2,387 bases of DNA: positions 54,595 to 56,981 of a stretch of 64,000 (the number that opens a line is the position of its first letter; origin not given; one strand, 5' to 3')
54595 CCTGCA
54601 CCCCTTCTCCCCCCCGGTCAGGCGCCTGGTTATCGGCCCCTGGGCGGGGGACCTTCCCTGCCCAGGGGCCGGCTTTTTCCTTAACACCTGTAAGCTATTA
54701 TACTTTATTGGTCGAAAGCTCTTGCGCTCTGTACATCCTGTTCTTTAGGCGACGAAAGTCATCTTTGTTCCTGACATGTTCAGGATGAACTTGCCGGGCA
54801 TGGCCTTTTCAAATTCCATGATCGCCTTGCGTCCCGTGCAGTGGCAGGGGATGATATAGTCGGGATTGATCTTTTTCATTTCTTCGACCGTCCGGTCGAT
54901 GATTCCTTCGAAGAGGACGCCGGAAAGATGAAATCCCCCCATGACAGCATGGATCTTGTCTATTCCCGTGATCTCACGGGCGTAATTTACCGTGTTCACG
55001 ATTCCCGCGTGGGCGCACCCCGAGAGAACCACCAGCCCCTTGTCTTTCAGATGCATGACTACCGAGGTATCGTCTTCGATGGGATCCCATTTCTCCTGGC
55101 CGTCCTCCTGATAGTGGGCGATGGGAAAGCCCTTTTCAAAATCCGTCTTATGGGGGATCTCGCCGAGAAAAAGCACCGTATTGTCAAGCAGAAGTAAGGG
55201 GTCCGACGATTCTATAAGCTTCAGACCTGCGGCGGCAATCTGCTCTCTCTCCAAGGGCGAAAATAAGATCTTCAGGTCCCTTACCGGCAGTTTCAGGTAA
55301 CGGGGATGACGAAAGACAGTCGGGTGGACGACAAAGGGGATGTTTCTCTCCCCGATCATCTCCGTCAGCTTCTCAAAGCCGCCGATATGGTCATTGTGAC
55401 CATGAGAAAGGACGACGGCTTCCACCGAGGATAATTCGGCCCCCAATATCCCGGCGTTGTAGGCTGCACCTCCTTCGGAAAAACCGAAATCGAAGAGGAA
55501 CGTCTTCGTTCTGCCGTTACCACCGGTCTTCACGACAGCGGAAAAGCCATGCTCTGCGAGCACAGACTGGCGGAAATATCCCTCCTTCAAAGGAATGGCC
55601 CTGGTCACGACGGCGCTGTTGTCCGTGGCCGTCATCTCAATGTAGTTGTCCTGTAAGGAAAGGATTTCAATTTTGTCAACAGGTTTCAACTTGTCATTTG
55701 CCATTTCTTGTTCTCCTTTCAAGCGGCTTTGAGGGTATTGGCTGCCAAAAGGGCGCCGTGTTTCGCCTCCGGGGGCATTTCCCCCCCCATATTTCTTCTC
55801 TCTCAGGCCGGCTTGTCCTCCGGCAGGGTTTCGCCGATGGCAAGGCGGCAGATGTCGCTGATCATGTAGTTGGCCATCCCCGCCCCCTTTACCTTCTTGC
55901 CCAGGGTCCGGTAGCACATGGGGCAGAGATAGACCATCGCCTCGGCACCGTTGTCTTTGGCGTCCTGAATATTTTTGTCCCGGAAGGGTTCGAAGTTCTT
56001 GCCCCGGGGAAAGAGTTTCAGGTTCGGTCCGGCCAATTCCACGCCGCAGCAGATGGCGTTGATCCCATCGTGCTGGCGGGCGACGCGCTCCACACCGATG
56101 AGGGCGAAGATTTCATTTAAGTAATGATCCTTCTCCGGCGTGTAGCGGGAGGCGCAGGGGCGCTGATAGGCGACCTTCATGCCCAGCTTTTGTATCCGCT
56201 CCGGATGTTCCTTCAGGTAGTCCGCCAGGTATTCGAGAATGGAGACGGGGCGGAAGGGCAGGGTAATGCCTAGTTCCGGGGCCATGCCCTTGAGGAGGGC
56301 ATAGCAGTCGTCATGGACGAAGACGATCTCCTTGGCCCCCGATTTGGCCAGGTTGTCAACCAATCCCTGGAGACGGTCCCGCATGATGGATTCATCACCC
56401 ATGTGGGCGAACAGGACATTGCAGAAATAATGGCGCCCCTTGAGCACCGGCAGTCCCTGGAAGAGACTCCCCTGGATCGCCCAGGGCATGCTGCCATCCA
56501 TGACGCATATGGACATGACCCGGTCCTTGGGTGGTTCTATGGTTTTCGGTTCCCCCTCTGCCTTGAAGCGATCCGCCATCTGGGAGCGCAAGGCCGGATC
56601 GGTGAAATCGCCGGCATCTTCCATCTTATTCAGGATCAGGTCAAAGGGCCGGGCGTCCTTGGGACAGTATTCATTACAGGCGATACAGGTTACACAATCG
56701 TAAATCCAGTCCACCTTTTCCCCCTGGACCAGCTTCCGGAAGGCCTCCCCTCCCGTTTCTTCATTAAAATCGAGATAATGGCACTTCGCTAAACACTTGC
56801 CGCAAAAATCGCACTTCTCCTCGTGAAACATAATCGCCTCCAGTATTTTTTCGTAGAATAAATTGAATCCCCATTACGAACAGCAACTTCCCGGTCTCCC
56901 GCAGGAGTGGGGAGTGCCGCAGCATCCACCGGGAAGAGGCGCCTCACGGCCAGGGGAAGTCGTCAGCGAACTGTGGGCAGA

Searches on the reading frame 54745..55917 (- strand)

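Call 26: search_protein_families(library=pfam, proteins=[window:54745-55917:-], max_evalue=1)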
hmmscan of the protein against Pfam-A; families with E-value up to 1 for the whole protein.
window:54745-55917:- (390 aa): 5 families
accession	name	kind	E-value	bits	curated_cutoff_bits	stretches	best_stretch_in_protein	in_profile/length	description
PF00753.33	Lactamase_B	-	4.1e-09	37.1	22.7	1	135-207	13-86/196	Metallo-beta-lactamase superfamily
PF12706.13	Lactamase_B_2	-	2.4e-07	31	27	1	158-204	24-69/200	Beta-lactamase superfamily domain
PF19583.5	ODP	-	0.1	12.9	27.2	0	297-359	131-193/194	ODP family beta lactamase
PF16661.11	Lactamase_B_6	-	0.1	12.4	27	1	139-187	8-58/193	Metallo-beta-lactamase superfamily domain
PF20600.3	ExoX-like_C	-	0.36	10.7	26.5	0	341-355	8-22/30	Exodeoxyribonuclease X-like C-terminal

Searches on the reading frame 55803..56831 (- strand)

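Call 67: search_protein_families(library=pfam, proteins=[window:55803-56831:-], max_evalue=0.01)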
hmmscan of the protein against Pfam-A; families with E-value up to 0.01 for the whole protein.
window:55803-56831:- (342 aa): 5 families
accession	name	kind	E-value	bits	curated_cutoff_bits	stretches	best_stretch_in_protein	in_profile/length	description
PF02754.22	CCG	-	1e-06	29.2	20.6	1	220-310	1-84/85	Cysteine-rich domain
PF13183.11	Fer4_8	-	3e-05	24.9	27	1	5-59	3-67/68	4Fe-4S dicluster domain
PF13534.11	Fer4_17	-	0.00035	21.5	22.2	1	6-59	1-59/61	4Fe-4S dicluster domain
PF13187.11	Fer4_9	-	0.0011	19.3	27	1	6-60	1-51/52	4Fe-4S dicluster domain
PF13237.11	Fer4_10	-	0.0035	17.7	25.5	1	3-57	5-53/53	4Fe-4S dicluster domain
